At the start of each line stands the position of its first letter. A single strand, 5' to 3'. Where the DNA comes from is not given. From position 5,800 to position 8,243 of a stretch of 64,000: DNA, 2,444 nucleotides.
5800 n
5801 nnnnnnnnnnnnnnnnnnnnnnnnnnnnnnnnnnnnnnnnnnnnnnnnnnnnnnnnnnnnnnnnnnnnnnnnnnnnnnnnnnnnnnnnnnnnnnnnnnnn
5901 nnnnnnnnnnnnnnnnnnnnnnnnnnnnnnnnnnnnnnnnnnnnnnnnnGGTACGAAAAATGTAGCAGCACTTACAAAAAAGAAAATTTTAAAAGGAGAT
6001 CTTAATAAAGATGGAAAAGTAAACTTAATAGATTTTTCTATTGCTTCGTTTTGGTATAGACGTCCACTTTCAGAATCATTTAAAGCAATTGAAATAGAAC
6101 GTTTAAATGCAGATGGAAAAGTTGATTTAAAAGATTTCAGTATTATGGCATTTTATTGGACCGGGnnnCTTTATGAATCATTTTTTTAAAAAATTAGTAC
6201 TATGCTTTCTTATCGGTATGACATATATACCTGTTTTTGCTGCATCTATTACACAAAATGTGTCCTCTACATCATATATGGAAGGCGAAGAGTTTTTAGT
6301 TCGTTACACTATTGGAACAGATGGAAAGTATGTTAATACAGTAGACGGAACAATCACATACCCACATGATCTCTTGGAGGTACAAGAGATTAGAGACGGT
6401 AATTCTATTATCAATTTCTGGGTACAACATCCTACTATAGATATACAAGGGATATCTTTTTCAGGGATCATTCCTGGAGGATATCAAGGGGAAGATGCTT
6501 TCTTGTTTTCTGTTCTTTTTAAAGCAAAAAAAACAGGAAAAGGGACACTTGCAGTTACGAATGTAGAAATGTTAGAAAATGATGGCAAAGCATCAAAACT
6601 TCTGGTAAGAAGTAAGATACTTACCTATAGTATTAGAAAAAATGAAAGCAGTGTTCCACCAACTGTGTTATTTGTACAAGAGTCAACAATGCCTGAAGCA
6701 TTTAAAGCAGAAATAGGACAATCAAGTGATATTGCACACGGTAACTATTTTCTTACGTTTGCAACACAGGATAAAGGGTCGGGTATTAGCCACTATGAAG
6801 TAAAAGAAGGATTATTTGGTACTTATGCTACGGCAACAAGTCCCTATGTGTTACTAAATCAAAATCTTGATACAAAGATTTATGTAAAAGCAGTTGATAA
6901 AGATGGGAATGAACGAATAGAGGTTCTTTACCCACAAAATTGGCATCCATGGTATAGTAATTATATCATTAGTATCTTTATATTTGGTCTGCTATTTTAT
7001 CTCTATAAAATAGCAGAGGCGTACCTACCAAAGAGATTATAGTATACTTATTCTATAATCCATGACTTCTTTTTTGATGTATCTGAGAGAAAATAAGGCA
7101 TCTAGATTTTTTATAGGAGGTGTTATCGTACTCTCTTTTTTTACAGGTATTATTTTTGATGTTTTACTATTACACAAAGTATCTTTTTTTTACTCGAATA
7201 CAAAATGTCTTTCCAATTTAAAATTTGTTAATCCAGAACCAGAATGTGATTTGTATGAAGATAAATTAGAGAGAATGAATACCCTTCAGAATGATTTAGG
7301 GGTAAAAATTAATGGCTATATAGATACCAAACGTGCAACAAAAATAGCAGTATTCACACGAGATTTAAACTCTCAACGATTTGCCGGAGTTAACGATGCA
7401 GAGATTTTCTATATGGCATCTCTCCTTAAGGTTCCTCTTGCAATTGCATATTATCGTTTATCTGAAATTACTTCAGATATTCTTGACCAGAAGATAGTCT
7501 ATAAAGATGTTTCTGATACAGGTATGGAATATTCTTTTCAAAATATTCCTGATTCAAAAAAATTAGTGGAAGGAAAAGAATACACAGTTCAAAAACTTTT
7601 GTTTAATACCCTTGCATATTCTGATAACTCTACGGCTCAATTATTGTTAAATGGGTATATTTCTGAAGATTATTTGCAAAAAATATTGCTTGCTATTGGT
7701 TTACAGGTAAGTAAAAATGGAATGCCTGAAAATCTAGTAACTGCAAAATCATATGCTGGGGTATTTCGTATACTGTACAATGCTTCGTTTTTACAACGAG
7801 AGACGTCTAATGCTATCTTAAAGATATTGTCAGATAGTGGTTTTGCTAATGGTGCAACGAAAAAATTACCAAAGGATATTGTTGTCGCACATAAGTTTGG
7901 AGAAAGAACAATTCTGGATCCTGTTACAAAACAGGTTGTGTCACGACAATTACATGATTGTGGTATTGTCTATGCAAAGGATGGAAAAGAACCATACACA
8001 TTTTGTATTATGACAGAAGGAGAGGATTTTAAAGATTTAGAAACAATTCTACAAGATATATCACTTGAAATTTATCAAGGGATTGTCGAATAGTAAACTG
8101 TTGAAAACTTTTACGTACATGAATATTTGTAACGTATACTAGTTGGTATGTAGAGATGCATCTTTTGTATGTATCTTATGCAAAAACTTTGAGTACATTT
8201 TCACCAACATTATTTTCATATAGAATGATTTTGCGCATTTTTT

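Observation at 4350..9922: Dockerin protein plus two membrane-anchored cohesin-like proteins with an embedded beta-lactamase-like hydrolase: a cellulosome-style surface docking module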

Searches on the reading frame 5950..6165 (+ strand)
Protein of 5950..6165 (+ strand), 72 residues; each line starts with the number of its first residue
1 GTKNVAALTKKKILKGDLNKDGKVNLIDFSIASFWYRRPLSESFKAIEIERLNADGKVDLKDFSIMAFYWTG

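Call 9: search_solved_structures(query=window:5950-6165:+, max_evalue=10, show_alignments=3)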
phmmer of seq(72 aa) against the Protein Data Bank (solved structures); distinct sequences matched with E-value up to 10: 34.
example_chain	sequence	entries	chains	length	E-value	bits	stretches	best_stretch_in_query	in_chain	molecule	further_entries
4fl4_A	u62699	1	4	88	0.00065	23.3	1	15-69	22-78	Glycoside hydrolase family 9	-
2y3n_B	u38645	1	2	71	0.0017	22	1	14-70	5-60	CELLULOSOMAL FAMILY-48 PROCESSIVE GLYCOSIDE HYDROLASE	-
1clc_A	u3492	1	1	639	0.0019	21.9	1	11-69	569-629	ENDOGLUCANASE CELD; EC: 3.2.1.4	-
4cj0_A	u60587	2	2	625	0.0019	21.8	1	11-69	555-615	ENDOGLUCANASE D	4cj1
5nrm_B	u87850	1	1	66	0.0029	21.3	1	16-72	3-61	DocCel5: Type I dockerin repeat domain from A. cellulolyticus family 5 endoglucanase WP_01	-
1daq_A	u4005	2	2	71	0.0049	20.6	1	14-69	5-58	ENDOGLUCANASE SS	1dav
2mte_A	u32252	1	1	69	0.0051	20.5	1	14-69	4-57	Cellulose 1,4-beta-cellobiosidase (reducing end) CelS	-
5nrk_B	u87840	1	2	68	0.016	18.9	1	12-35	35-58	DocCel5: Type I dockerin repeat domain from A. cellulolyticus family 5 endoglucanase WP_01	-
3ul4_B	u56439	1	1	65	0.032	18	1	13-69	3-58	Cellulosome enzyme, dockerin type I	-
2yik_A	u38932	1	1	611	0.054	17.3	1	12-69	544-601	ENDOGLUCANASE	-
2ccl_B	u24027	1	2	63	0.16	15.8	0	13-33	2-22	ENDO-1,4-BETA-XYLANASE Y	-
2vn5_B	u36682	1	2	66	0.29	15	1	13-70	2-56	ENDOGLUCANASE A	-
4dh2_B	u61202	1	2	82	0.3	14.9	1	12-38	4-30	Dockerin type 1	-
4zcu_A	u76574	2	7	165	0.34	14.8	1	11-62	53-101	Calcium-binding mitochondrial carrier protein SCaMC-1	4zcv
5lxv_B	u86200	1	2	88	0.36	14.6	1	14-69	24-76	Carbohydrate-binding protein WP_009985128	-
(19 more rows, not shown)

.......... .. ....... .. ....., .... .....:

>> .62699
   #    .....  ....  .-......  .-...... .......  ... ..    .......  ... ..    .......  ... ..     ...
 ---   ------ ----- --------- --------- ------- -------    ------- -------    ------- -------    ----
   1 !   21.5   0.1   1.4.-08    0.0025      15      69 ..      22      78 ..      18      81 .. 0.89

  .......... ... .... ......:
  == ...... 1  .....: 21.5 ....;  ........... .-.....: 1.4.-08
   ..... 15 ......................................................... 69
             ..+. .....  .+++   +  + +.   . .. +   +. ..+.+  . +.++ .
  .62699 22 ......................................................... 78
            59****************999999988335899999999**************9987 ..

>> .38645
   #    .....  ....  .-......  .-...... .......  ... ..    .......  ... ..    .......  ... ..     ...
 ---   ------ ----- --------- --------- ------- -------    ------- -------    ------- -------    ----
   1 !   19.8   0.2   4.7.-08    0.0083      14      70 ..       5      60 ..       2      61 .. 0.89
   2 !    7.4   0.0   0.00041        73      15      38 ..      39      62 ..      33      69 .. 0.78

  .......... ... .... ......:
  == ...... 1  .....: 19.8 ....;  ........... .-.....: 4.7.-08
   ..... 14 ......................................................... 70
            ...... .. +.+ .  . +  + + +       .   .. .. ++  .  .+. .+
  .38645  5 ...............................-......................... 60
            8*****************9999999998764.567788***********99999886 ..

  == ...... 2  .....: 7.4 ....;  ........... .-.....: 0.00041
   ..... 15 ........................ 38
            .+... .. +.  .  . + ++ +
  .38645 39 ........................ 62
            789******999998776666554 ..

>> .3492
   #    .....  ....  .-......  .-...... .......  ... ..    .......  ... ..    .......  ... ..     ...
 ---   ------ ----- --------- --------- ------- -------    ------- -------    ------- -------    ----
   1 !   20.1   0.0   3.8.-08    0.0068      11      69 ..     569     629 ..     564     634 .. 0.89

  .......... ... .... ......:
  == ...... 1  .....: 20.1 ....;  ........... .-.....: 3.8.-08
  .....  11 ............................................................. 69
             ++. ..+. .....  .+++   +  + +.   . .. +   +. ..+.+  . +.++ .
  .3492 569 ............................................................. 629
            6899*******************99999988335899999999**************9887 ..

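Call 36: search_solved_structures(query=A3, max_evalue=1, show_alignments=2)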
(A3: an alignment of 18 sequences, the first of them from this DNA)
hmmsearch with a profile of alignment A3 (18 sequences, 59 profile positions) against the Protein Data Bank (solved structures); distinct sequences matched with E-value up to 1: 25.
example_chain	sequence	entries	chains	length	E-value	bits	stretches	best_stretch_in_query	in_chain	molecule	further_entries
2y3n_B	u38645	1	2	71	6.9e-07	32.5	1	5-56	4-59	CELLULOSOMAL FAMILY-48 PROCESSIVE GLYCOSIDE HYDROLASE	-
1daq_A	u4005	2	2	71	1.2e-05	28.5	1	5-53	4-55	ENDOGLUCANASE SS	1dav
2mte_A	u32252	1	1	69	1.4e-05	28.3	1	5-53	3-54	Cellulose 1,4-beta-cellobiosidase (reducing end) CelS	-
5nrk_B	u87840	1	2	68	0.0001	25.5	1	5-26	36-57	DocCel5: Type I dockerin repeat domain from A. cellulolyticus family 5 endoglucanase WP_01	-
4fl4_A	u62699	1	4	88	0.00014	25.1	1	5-54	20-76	Glycoside hydrolase family 9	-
5nrm_B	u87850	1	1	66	0.00021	24.5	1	8-56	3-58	DocCel5: Type I dockerin repeat domain from A. cellulolyticus family 5 endoglucanase WP_01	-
2vn5_B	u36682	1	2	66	0.00021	24.5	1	7-54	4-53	ENDOGLUCANASE A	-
2yik_A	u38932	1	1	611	0.00068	22.9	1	5-53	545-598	ENDOGLUCANASE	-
4cj0_A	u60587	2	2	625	0.0063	19.8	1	6-54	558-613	ENDOGLUCANASE D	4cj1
1clc_A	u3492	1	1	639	0.0064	19.8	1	6-54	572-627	ENDOGLUCANASE CELD; EC: 3.2.1.4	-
2vn6_B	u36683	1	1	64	0.012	18.8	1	7-54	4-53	ENDOGLUCANASE A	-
2b59_B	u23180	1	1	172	0.052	16.8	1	8-53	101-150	Cellulosomal scaffolding protein A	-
5k39_B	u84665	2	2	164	0.078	16.3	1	12-53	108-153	Dockerin module from a protein of unknown function | Ig domain protein group 2 domain protein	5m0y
6kg9_A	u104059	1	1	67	0.13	15.6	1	7-50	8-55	And cellulose-binding endoglucanase family 9 CelL ortholog dockerin domain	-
3kcp_A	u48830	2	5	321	0.17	15.2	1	8-53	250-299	Cellulosomal-scaffolding protein A | Cellulosome anchoring protein cohesin region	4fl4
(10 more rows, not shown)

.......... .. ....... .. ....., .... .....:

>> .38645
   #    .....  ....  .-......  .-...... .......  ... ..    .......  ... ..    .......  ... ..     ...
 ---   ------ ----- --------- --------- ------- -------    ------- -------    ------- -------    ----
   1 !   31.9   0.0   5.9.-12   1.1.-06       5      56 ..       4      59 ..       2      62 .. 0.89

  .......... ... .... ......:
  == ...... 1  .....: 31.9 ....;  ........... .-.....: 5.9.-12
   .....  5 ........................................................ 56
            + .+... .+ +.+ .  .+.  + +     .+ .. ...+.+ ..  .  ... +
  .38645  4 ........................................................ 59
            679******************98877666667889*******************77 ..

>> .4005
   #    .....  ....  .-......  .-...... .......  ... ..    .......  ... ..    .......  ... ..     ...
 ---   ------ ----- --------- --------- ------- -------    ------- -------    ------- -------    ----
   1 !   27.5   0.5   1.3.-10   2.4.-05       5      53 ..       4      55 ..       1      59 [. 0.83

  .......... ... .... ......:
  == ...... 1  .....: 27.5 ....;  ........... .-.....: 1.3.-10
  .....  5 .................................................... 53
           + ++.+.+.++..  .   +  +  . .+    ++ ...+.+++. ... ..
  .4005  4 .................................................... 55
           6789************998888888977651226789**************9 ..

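Call 37: search_protein_families(library=pfam, alignment_id=A3, max_evalue=0.1)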
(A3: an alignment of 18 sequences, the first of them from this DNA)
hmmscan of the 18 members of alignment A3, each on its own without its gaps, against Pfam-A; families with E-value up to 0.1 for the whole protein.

A. member 1, seq(62 aa): 5 families
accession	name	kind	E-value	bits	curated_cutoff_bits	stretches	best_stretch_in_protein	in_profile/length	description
PF00404.24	Dockerin_1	-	9e-07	29.4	22.9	1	5-21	1-17/57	Dockerin type I domain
PF13202.12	EF-hand_5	-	0.0016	18.3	25.9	0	7-16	9-18/25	EF hand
PF00036.39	EF-hand_1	-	0.0045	16.9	25.4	0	7-19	10-22/29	EF hand domain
PF13499.12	EF-hand_7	-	0.015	16.1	30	0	7-56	12-65/67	EF-hand domain pair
PF13833.12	EF-hand_8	-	0.015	15.5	28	0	6-21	34-49/54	EF-hand domain pair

B. families by the number of members that match (of 18 scanned): 9 families
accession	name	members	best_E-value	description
PF00404.24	Dockerin_1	18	1.8e-09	Dockerin type I domain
PF13499.12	EF-hand_7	15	0.00023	EF-hand domain pair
PF00036.39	EF-hand_1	8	0.00017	EF hand domain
PF13202.12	EF-hand_5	7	7.6e-05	EF hand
PF13833.12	EF-hand_8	4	0.015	EF-hand domain pair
PF01436.27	NHL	3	0.02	NHL repeat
PF13405.12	EF-hand_6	2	0.0089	EF-hand domain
PF01839.29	FG-GAP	1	0.019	FG-GAP repeat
PF13517.12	FG-GAP_3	1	0.08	FG-GAP-like repeat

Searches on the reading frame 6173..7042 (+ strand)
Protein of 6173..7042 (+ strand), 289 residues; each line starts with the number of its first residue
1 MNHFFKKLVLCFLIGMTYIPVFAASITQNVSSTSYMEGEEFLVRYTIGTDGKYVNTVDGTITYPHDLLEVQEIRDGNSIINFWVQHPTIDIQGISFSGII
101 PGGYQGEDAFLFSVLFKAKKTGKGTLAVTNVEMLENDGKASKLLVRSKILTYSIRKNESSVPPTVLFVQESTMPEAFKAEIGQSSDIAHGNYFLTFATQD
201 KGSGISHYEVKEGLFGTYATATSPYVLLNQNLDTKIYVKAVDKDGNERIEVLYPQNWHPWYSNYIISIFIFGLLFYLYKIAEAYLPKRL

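Call 3: search_protein_families(library=pfam, proteins=[window:6173-7042:+], max_evalue=1)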
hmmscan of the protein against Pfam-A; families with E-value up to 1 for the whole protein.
window:6173-7042:+ (289 aa): 1 family
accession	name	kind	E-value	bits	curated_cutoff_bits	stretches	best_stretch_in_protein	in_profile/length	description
PF00963.24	Cohesin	-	0.095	13.3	24.1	1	30-132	5-116/139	Cohesin domain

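Call 4: search_protein_families(library=ncbifam, proteins=[window:6173-7042:+], max_evalue=1)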
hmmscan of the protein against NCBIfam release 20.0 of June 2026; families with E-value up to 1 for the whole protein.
window:6173-7042:+ (289 aa): 2 families
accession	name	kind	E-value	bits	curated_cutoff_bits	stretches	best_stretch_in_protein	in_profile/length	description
NF047446.1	barrel_OmpL47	domain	2.9e-06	27.6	40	1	195-247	8-58/68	OmpL47-type beta-barrel domain-containing protein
NF047441.1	Lepto_OmpL47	equivalog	0.033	13.8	250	1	195-249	78-130/336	multi-beta-barrel domain surface protein OmpL47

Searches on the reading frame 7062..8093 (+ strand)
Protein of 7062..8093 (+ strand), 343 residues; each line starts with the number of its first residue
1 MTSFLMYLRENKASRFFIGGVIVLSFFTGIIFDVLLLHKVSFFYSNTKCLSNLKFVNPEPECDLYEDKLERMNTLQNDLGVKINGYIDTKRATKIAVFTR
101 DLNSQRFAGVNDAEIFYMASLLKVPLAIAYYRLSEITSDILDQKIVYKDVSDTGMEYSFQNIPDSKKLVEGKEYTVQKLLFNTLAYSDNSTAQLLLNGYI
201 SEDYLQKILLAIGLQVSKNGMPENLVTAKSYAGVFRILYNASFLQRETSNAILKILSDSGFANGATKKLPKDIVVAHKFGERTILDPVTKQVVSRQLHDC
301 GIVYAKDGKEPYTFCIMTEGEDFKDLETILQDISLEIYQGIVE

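Call 3: search_protein_families(library=pfam, proteins=[window:7062-8093:+], max_evalue=1)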
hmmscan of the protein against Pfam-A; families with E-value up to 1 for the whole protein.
window:7062-8093:+ (343 aa): 2 families
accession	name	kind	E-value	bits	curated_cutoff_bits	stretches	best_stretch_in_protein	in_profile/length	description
PF13354.11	Beta-lactamase2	-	6.9e-31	107.7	22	1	97-318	2-214/214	Beta-lactamase enzyme family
PF00144.29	Beta-lactamase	-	0.26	10.9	27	1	103-199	39-119/329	Beta-lactamase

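Call 4: search_protein_families(library=ncbifam, proteins=[window:7062-8093:+], max_evalue=1)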
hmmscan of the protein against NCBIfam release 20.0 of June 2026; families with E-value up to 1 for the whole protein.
window:7062-8093:+ (343 aa): 58 families (the best 25 are shown)
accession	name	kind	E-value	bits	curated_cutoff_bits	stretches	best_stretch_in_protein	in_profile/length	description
NF033103.1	bla_class_A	equivalog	1.4e-21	76.8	200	1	90-337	8-253/257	class A beta-lactamase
NF012099.1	SubclassA2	equivalog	7e-14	51.6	320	1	81-339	4-268/275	class A beta-lactamase, subclass A2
NF000447.2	bla-A_Chryseo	exception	5.5e-10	38.9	510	1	76-317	19-264/292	CGA/CIA family class A beta-lactamase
NF000390.2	blaVEB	exception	2.5e-08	33.3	670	1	72-324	21-278/299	VEB family extended-spectrum class A beta-lactamase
NF041113.1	blaMAB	exception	5e-06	26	575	1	92-218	43-162/289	MAB family class A beta-lactamase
NF040547.1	blaSFC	exception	5.6e-06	25.8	680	1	91-201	45-148/309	SFC family carbapenem-hydrolyzing class A beta-lactamase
NF038400.1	blaTER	exception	2.7e-05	23.5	620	1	97-218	42-157/284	TER family class A beta-lactamase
NF000232.1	lactamase_L2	exception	2.9e-05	23.7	540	1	97-220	60-176/303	L2 family extended-spectrum class A beta-lactamase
NF000398.2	blaBEL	exception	2.9e-05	23.4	620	1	88-220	30-156/283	BEL family extended-spectrum class A beta-lactamase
NF049885.1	beta_lac_CdiA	exception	4.1e-05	23.1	650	1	113-197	69-146/294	CdiA family class A beta-lactamase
NF000538.1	classA_carba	equivalog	4.5e-05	23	390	1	92-201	6-108/254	carbapenem-hydrolyzing class A beta-lactamase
NF000275.2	blaPLA_ORN_TER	exception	4.7e-05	22.6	550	1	100-218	45-157/291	PLA/ORN/TER family class A beta-lactamase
NF041590.1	blaCAE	exception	6.7e-05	22.2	625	1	93-197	47-146/300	CAE family broad-spectrum class A beta-lactamase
NF038398.1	blaPLA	exception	9.1e-05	21.7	670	1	101-218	46-157/291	PLA family class A beta-lactamase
NF050797.1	blaCESS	exception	0.00011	21.6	525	1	109-197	65-146/296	CESS family extended-spectrum class A beta-lactamase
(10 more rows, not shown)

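Call 63: search_solved_structures(query=window:7062-8093:+, max_evalue=0.001, show_alignments=2)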
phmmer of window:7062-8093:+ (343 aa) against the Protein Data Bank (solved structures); distinct sequences matched with E-value up to 0.001: 2.
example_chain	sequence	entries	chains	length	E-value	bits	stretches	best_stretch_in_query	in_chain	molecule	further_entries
6v4w_A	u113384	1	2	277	8e-08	35.2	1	77-310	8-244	Beta-lactamase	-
4ewf_A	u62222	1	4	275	0.00062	22.5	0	114-256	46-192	Beta-lactamase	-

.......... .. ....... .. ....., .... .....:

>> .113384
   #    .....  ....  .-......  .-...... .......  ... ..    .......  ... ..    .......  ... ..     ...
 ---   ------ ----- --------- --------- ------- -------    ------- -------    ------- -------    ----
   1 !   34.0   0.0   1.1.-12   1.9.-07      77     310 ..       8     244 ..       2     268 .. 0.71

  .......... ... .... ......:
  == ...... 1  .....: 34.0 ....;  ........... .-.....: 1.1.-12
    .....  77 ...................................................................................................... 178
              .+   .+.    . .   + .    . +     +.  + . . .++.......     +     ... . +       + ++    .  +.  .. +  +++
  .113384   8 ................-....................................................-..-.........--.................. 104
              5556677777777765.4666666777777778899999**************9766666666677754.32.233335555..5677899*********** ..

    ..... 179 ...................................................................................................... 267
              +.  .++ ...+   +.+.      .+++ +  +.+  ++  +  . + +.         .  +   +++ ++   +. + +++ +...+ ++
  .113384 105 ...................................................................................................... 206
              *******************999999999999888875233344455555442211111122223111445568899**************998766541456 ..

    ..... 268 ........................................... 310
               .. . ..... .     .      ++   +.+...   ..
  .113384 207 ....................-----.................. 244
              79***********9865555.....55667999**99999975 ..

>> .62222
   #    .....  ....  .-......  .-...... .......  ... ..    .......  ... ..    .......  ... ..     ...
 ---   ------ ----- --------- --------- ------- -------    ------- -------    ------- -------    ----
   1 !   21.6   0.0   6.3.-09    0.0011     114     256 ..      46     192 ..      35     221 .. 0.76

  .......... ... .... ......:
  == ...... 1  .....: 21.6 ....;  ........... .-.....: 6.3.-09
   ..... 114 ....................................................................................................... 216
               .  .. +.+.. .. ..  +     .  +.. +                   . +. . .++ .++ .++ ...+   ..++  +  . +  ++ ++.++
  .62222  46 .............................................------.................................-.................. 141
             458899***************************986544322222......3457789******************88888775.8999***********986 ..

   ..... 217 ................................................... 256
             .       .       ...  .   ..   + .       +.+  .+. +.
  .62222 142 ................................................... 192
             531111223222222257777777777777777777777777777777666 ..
